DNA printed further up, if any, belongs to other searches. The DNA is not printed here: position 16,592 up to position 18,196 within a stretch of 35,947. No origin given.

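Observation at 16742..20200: AT-rich three-gene island (RnlA-like HEPN RNase, RNase HIII, TPR/cold-shock-domain protein): candidate undescribed toxin or abortive-infection module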

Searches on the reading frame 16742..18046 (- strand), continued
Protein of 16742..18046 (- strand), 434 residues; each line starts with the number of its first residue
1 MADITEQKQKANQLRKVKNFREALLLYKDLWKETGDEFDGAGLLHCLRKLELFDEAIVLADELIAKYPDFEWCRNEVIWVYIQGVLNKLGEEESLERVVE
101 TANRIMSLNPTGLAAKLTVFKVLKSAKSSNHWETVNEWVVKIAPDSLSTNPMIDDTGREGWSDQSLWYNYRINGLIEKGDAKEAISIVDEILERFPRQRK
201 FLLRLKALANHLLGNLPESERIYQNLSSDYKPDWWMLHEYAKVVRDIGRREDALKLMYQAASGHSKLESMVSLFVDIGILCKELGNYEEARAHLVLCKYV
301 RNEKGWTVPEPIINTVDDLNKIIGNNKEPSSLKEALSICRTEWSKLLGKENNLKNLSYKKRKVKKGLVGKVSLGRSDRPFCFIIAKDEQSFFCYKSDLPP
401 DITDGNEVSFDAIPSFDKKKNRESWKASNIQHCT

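Call 67: fold_search(model_id=the predicted structure, library=pdb)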
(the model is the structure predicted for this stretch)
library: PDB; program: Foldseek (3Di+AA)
matches with E <= 10: 1765; with E <= 0.001: 273
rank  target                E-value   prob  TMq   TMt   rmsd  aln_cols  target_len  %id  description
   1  7dkh_A                9.5e-07  1.00  0.38  0.20  14.0       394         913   12  Crystal structure of the Ctr9/Paf1/Cdc73/Rtf1 quaternary complex (released 2021-11-24)
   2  8chy                  1.1e-06  1.00  0.40  0.58   6.9       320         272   15  Crystal structure of an 8-repeat consensus TPR superhelix with Zinc. (released 2024-02-21)
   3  9qhb                  1.1e-06  1.00  0.39  0.55   7.6       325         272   14  Crystal structure of 16-repeat CTPR protein with eliminated coordination sites (released 2025-10-22)
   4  7ntf_A                1.6e-06  1.00  0.37  0.19  11.1       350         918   16  Cryo-EM structure of unliganded O-GlcNAc transferase (released 2021-11-17)
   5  6q6g_K                1.8e-06  1.00  0.33  0.28  15.8       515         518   11  Cryo-EM structure of the APC/C-Cdc20-Cdk2-cyclinA2-Cks2 complex, the D1 box class (released 2019-09-11)
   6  8tar_V                2.7e-06  1.00  0.38  0.32  14.2       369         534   12  APC/C-CDH1-UBE2C-Ubiquitin-CyclinB-NTD (released 2023-09-27)
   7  8tar_S                2.8e-06  1.00  0.39  0.34  14.3       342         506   14  APC/C-CDH1-UBE2C-Ubiquitin-CyclinB-NTD (released 2023-09-27)
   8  9gaw_Q                3.1e-06  1.00  0.39  0.34  13.6       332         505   15  High-resolution structure of the Anaphase-promoting complex/cyclosome (APC/C) bound to co-activator Cdh1 (released 2024-08-14)
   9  2xpi_D                3.4e-06  1.00  0.30  0.25  18.2       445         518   12  Crystal structure of APC/C hetero-tetramer Cut9-Hcn1 (released 2011-03-30)
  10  6eou                  3.9e-06  1.00  0.44  0.52   9.6       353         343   13  O-GlcNAc transferase TPR domain with the intellectual disability associated mutation L254F (released 2018-05-09)
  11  4ui9_J                3.9e-06  1.00  0.38  0.34  16.3       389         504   12  Atomic structure of the human Anaphase-Promoting Complex (released 2015-06-17)
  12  7ntf_B                4.0e-06  1.00  0.37  0.21  12.2       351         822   13  Cryo-EM structure of unliganded O-GlcNAc transferase (released 2021-11-17)
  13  5a31_J                4.2e-06  1.00  0.38  0.34  16.3       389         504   12  Structure of the human APC-Cdh1-Hsl1-UbcH10 complex. (released 2015-11-18)
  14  8dtf_A                4.2e-06  1.00  0.28  0.17  14.1       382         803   13  Cryo-EM structure of the full length Arabidopsis SPY with complete TPRs (released 2023-03-08)
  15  5l9u_J                4.4e-06  1.00  0.39  0.34  13.6       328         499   14  Model of human Anaphase-promoting complex/Cyclosome (APC/C-CDH1) with a cross linked Ubiquitin variant-substrate-UBE2C (released 2016-09-14)
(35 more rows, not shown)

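Call 77: search_protein_families(library=pfam, proteins=[L024:13-1437:+, L024:1430-3280:+, L024:7395-8222:+, L024:8423-9793:+, L024:9900-10526:+, L024:10672-11220:+, L022:68-1651:+, L043:4020-5372:+], max_evalue=0.001)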
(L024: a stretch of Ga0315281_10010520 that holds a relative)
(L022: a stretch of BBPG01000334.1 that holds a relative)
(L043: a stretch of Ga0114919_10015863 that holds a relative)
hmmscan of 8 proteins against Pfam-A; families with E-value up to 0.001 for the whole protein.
L024:13-1437:+ (474 aa): 2 families
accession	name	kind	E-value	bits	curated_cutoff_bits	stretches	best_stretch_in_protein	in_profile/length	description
PF11867.13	T1RH-like_C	-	6.4e-135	450.2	26.8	1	143-469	1-328/329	Type I restriction enzyme HindI endonuclease subunit-like, C-terminal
PF22679.2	T1R_D3-like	-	8.7e-22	78.7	27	1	49-126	86-156/158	Type I restriction enzyme subunit R domain 3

L024:1430-3280:+ (616 aa): 1 family
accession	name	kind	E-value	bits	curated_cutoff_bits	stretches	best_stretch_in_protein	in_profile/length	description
PF10592.14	AIPR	-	8.3e-39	134.5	25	1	273-517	1-273/308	AIPR protein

L024:7395-8222:+ (275 aa): 2 families
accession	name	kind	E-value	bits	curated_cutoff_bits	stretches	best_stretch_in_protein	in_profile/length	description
PF13508.13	Acetyltransf_7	-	1.6e-06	28.8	27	1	65-152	7-83/84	Acetyltransferase (GNAT) domain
PF00583.31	Acetyltransf_1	-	9.6e-05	23.1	20.7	1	60-138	32-106/116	Acetyltransferase (GNAT) family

L024:8423-9793:+ (456 aa): 1 family
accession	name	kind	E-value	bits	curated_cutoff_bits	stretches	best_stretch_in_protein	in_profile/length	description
PF19289.4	PmbA_TldD_3rd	-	5.4e-53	179.8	22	1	229-428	6-203/220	PmbA/TldA metallopeptidase C-terminal domain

L024:9900-10526:+ (208 aa): 1 family
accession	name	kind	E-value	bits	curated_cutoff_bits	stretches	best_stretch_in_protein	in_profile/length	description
PF00583.31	Acetyltransf_1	-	0.00012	22.8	20.7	1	23-121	9-104/116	Acetyltransferase (GNAT) family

L024:10672-11220:+ (182 aa): 1 family
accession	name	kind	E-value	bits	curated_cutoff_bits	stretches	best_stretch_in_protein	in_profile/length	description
PF22522.2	DUF6998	-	1.6e-06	28.5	27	1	34-106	25-88/136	Family of unknown function (DUF6998)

L022:68-1651:+ (527 aa): 3 families
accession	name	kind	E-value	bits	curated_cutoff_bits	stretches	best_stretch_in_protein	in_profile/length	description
PF01555.25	N6_N4_Mtase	-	1e-41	143.7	26.7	1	296-515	1-221/221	DNA methylase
PF08241.18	Methyltransf_11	-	1.6e-08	35.5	21.2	0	325-347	72-94/95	Methyltransferase domain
PF13649.12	Methyltransf_25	-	3.3e-05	24.9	27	0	479-521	1-45/97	Methyltransferase domain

L043:4020-5372:+ (450 aa): 8 families
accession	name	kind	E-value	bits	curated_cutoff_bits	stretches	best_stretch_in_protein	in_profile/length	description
PF00069.31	Pkinase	-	9e-43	147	31.7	1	13-278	2-259/263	Protein kinase domain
PF07714.23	PK_Tyr_Ser-Thr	-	1.8e-29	103.3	23.1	1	12-217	1-201/258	Protein tyrosine and serine/threonine kinase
PF06293.20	Kdo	-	2.5e-05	24.3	21.3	1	53-164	48-166/207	Lipopolysaccharide kinase (Kdo/WaaP) family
PF01163.29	RIO1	-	0.00012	22.2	22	0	90-165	76-149/187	RIO domain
PF03109.22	ABC1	-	0.00012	21.8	22.9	1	96-170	144-217/244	ABC1 atypical kinase-like domain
PF17667.7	Pkinase_fungal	-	0.0003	20.1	24.1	1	122-166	285-338/387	Fungal protein kinase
PF01636.29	APH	-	0.00044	20.5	23.2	0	45-138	24-109/239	Phosphotransferase enzyme family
PF14531.12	Kinase-like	-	0.00079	19.2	25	0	107-214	132-244/289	Kinase-like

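Call 78: search_protein_families(library=padloc, proteins=[L024:13-1437:+, L024:1430-3280:+, L024:7395-8222:+, L024:8423-9793:+, L023:3957-5336:+, L023:5480-7438:+, L022:5400-6938:+], max_evalue=0.001)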
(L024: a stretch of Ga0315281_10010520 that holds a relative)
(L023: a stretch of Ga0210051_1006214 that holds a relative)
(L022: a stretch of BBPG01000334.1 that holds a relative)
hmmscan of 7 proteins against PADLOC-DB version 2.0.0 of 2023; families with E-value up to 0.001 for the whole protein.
L024:13-1437:+ (474 aa): 8 families
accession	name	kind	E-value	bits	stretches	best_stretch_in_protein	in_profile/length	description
PDLC03040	REase_I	-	2e-158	527.1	1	1-472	554-1026/1029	Type I restriction enzyme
PDLC03048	REase_I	-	4.9e-18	62.6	1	59-165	600-695/976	Type I restriction enzyme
PDLC03044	REase_I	-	1.2e-16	58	1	64-398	623-981/1034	Type I restriction enzyme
PDLC03041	REase_I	-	1.9e-16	57.2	1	69-149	673-753/1099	Type I restriction enzyme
PDLC03046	REase_I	-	2.8e-12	43.4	1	48-135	652-736/1025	Type I restriction enzyme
PDLC04934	PDC-S15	-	5.1e-10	37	1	339-464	284-408/416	-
PDLC03045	REase_I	-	3.7e-09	33.1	1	52-124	608-681/995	Type I restriction enzyme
PDLC04927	PDC-S15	-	1.4e-05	22.1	1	352-465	303-410/422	-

L024:1430-3280:+ (616 aa): 2 families
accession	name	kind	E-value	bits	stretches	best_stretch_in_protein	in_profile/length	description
PDLC02357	AbiU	-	5e-40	136.2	1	149-573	130-526/537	AbiU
PDLC02207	MzaE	-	9e-18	62.1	1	258-408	230-387/598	-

L024:7395-8222:+ (275 aa): 0 families

L024:8423-9793:+ (456 aa): 0 families

L023:3957-5336:+ (459 aa): 6 families
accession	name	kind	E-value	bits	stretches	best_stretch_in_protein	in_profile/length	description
PDLC03877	NsnA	-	4.6e-93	310.5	1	10-388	16-384/385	-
PDLC04027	PD-T4-2_A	-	1.7e-46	157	1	20-298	12-293/363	-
PDLC03418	REase_II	-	5.8e-16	56.6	1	39-206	11-163/372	Type II restriction enzyme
PDLC02792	SspE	-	9.7e-05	18.9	0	63-87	24-48/771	SspE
PDLC04151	HEC-05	-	0.00013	18.8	0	63-92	40-69/600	-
PDLC04155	HEC-06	-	0.00033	17.3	0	64-117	22-83/562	-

L023:5480-7438:+ (652 aa): 32 families (the best 25 are shown)
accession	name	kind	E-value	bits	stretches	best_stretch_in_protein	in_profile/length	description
PDLC03634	MTase_III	-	3.5e-167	556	1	15-647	17-610/621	Type III methyltransferase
PDLC03641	MTase_III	-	8.7e-101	336.4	1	16-525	20-521/657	Type III methyltransferase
PDLC03637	MTase_III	-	3.6e-95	317.5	1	10-484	46-490/513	Type III methyltransferase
PDLC03644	MTase_III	-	3.4e-82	274.9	1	54-454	4-386/542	Type III methyltransferase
PDLC03640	MTase_III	-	1.7e-61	206.4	1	58-460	8-445/654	Type III methyltransferase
PDLC03642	MTase_III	-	5.6e-54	181.7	1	83-458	77-406/528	Type III methyltransferase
PDLC03636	MTase_III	-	1.4e-52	177.3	2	163-453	92-397/575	Type III methyltransferase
PDLC03639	MTase_III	-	4.3e-49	165.4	2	87-281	86-256/639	Type III methyltransferase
PDLC03635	MTase_III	-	8.8e-46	154.9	2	164-431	265-548/708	Type III methyltransferase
PDLC03278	MTase_II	-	8.6e-37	125.5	2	162-249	41-127/390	Type II methyltransferase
PDLC03643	MTase_III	-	4e-36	123.1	1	171-461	1-279/465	Type III methyltransferase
PDLC03354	MTase_II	-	7.8e-36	122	2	49-245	22-208/425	Type II methyltransferase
PDLC03300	MTase_II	-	2.2e-32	110.4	2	86-244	9-163/302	Type II methyltransferase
PDLC03646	MTase_III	-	3.7e-31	105.8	3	367-453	740-828/1057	Type III methyltransferase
PDLC03638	MTase_III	-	1.8e-30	103.9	2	164-451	428-667/816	Type III methyltransferase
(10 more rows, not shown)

L022:5400-6938:+ (512 aa): 0 families

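Call 84: search_protein_families(library=ncbifam, proteins=[L050:1560-1832:-, L050:1826-2113:-, L050:2116-2307:-, L042:2-298:+, L040:656-841:+], max_evalue=0.01)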
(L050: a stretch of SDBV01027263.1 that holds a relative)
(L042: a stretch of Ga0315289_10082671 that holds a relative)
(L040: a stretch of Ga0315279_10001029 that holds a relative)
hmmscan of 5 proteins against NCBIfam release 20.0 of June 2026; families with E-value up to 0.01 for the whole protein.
L050:1560-1832:- (91 aa): 11 families
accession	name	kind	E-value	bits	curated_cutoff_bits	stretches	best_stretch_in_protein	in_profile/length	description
TIGR02249.1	integrase_gron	subfamily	3e-41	141.8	265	1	1-90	224-313/315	integron integrase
NF011946.0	PRK15417.1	equivalog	1.6e-31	109.8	435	1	1-90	239-328/337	integron integrase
TIGR02225.1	recomb_XerD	equivalog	3.7e-22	79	329.6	1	10-80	207-277/290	site-specific tyrosine recombinase XerD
TIGR02224.1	recomb_XerC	equivalog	2.7e-21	76.2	335.15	1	10-80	210-280/295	tyrosine recombinase XerC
NF001399.0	PRK00283.1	subfamily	3.5e-21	75.7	279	1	9-80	214-286/300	tyrosine recombinase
NF040815.2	recomb_XerA_Arch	equivalog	4.7e-21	75.5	220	1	9-80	186-257/263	site-specific tyrosine recombinase/integron integrase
NF002331.0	PRK01287.1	subfamily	2.7e-16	59.5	371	1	14-78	248-313/365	site-specific tyrosine recombinase XerC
NF003462.0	PRK05084.1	equivalog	5e-11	41.9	267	1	33-81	300-348/360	tyrosine recombinase XerS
NF007371.0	PRK09871.1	subfamily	0.00013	21.6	222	1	10-76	107-173/198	tyrosine-type DNA invertase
NF007370.0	PRK09870.1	subfamily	0.002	17.8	221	1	27-76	129-178/200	tyrosine-type DNA invertase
NF040693.1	recomb_GmtY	equivalog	0.0088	15.3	340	1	36-78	391-433/441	gamma-mobile-trio recombinase GmtY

L050:1826-2113:- (96 aa): 10 families
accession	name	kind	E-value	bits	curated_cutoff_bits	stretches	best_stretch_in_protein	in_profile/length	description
TIGR02249.1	integrase_gron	subfamily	1.3e-31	110.1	265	1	1-92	100-191/315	integron integrase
NF011946.0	PRK15417.1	equivalog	1e-22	80.8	435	1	1-85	115-199/337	integron integrase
NF040815.2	recomb_XerA_Arch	equivalog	4.2e-15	56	220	1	2-80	96-174/263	site-specific tyrosine recombinase/integron integrase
TIGR02224.1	recomb_XerC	equivalog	1.8e-11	44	335.15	1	17-82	128-192/295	tyrosine recombinase XerC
NF002331.0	PRK01287.1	subfamily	7.1e-11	41.7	371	1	16-82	160-227/365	site-specific tyrosine recombinase XerC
NF001399.0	PRK00283.1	subfamily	4.8e-09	35.9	279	1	20-83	137-199/300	tyrosine recombinase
TIGR02225.1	recomb_XerD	equivalog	1.7e-08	34.2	329.6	1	19-83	126-189/290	site-specific tyrosine recombinase XerD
NF003462.0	PRK05084.1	equivalog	4.4e-07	28.9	267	1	22-77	200-254/360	tyrosine recombinase XerS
NF007370.0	PRK09870.1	subfamily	7.2e-05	22.5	221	1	19-79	34-95/200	tyrosine-type DNA invertase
NF002685.0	PRK02436.1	equivalog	0.0014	18.5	178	1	20-78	115-171/245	site-specific tyrosine recombinase XerD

L050:2116-2307:- (64 aa): 3 families
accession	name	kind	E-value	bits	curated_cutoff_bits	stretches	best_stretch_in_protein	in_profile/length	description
TIGR02249.1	integrase_gron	subfamily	3e-18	66.2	265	1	2-63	1-62/315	integron integrase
NF011946.0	PRK15417.1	equivalog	8.7e-17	61.3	435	1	1-63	15-77/337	integron integrase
NF040815.2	recomb_XerA_Arch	equivalog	0.004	16.7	220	1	9-61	6-57/263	site-specific tyrosine recombinase/integron integrase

L042:2-298:+ (98 aa): 12 families
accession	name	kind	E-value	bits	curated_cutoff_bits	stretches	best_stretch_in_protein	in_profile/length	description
TIGR02249.1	integrase_gron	subfamily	6.2e-30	104.6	265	1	11-90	236-315/315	integron integrase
TIGR02225.1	recomb_XerD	equivalog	4.2e-29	101.8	329.6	1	2-83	202-282/290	site-specific tyrosine recombinase XerD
TIGR02224.1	recomb_XerC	equivalog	1.2e-27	97.1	335.15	1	7-82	209-284/295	tyrosine recombinase XerC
NF040815.2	recomb_XerA_Arch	equivalog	1.1e-26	93.9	220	1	2-80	182-259/263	site-specific tyrosine recombinase/integron integrase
NF001399.0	PRK00283.1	subfamily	1.5e-26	93.4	279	1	2-82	210-290/300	tyrosine recombinase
NF002331.0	PRK01287.1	subfamily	6.3e-20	71.4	371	1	7-83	243-320/365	site-specific tyrosine recombinase XerC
NF011946.0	PRK15417.1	equivalog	1.2e-18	67.4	435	1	12-91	252-331/337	integron integrase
NF003462.0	PRK05084.1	equivalog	2.2e-13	49.7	267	1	10-80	281-349/360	tyrosine recombinase XerS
NF007371.0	PRK09871.1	subfamily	8.4e-09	35.2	222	1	6-77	105-176/198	tyrosine-type DNA invertase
NF007370.0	PRK09870.1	subfamily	8.6e-09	35.3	221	1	1-75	106-179/200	tyrosine-type DNA invertase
NF040693.1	recomb_GmtY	equivalog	5.6e-05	22.6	340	1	34-80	391-437/441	gamma-mobile-trio recombinase GmtY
NF041502.1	integrase_1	equivalog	7.1e-05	21.7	350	1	33-85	318-370/484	site-specific integrase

L040:656-841:+ (61 aa): 8 families
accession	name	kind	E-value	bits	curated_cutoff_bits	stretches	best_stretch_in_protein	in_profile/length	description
TIGR02249.1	integrase_gron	subfamily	1.9e-14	53.8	265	1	10-53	272-315/315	integron integrase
TIGR02225.1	recomb_XerD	equivalog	1.3e-11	44.4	329.6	1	11-47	247-283/290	site-specific tyrosine recombinase XerD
TIGR02224.1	recomb_XerC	equivalog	3.8e-11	42.9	335.15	1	11-46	250-285/295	tyrosine recombinase XerC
NF001399.0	PRK00283.1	subfamily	3.8e-11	42.8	279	1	11-47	256-292/300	tyrosine recombinase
NF002331.0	PRK01287.1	subfamily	1.1e-09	37.7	371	1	11-46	285-320/365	site-specific tyrosine recombinase XerC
NF040815.2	recomb_XerA_Arch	equivalog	1.3e-09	38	220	1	11-44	227-260/263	site-specific tyrosine recombinase/integron integrase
NF011946.0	PRK15417.1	equivalog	1.4e-07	31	435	1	11-54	288-331/337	integron integrase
NF003462.0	PRK05084.1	equivalog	0.00053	18.8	267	1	14-48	320-354/360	tyrosine recombinase XerS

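Call 91: search_dna_similar(query=window:16742-18046:-, collection=phages, mode=protein, max_rows=10)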
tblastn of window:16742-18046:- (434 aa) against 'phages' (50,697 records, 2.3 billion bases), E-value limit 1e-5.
No match.
